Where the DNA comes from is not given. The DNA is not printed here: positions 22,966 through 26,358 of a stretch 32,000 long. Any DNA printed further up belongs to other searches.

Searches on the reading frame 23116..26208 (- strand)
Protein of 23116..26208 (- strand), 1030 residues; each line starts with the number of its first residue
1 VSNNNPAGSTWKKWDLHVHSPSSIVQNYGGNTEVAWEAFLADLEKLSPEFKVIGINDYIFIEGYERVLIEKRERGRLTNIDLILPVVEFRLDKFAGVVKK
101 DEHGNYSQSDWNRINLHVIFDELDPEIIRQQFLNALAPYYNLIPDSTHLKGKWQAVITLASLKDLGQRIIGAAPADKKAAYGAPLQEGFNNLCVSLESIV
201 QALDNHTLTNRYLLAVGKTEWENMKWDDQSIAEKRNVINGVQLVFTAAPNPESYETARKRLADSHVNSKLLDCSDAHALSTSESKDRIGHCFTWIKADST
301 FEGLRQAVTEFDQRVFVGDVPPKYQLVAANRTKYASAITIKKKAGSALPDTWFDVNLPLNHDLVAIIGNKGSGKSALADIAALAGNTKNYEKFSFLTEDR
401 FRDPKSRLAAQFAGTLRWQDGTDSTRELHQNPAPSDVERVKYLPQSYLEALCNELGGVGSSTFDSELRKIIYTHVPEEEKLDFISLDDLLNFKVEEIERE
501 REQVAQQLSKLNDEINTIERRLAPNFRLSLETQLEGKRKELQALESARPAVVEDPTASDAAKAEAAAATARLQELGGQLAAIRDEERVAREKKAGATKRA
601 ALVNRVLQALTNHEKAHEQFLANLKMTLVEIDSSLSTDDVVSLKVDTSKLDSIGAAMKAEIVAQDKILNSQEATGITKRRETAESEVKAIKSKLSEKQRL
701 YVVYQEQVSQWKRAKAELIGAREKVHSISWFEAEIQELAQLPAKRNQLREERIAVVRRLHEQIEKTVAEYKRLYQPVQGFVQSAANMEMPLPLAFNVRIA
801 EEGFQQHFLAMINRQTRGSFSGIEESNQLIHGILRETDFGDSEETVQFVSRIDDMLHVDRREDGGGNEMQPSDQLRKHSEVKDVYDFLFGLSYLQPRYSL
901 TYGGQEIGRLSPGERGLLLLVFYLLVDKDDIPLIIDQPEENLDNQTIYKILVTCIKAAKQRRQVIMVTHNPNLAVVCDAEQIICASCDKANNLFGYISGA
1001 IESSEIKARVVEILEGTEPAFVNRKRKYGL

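Call 78: search_protein_families(library=padloc, proteins=[window:23116-26208:-], max_evalue=0.01)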
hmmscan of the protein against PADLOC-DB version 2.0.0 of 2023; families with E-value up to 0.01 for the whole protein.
window:23116-26208:- (1030 aa): 25 families
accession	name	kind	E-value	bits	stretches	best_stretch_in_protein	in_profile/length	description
PDLC02208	Ppl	-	3.8e-23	79.6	2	905-1024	772-888/894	-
PDLC04135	mad3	-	3.1e-15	54.6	1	354-984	15-336/374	mads_3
PDLC02980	AriA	-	1.9e-09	35.9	1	907-973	235-302/304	-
PDLC04678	PDC-M49A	-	1.7e-08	31.2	1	933-1016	572-653/681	-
PDLC02982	AriAB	-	4.2e-08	30.3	1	907-979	216-287/570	-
PDLC04164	AriA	-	1.7e-07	29.1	1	906-974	168-236/253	-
PDLC00099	GajA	-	6.3e-07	26.7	1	928-992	296-362/626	AAA ATPase domain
PDLC04182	HEC-01A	-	2.1e-06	25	1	920-984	293-361/406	-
PDLC04680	PDC-M49A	-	3.6e-06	23.9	1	933-994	562-623/674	-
PDLC04140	mad8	-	9.9e-06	23.3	0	351-445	16-101/314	mads_8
PDLC04679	PDC-M49A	-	1.9e-05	21.6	1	932-1003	431-501/541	-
PDLC00080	GajA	-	2.7e-05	21.1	0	934-991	296-354/622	AAA ATPase domain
PDLC02335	AbiLi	-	8.4e-05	19.8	1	786-988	154-254/326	AbiLi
PDLC00083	GajA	-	0.00017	18.1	0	931-993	295-357/639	AAA ATPase domain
PDLC03878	NsnB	-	0.00021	19.2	1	921-972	228-279/345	-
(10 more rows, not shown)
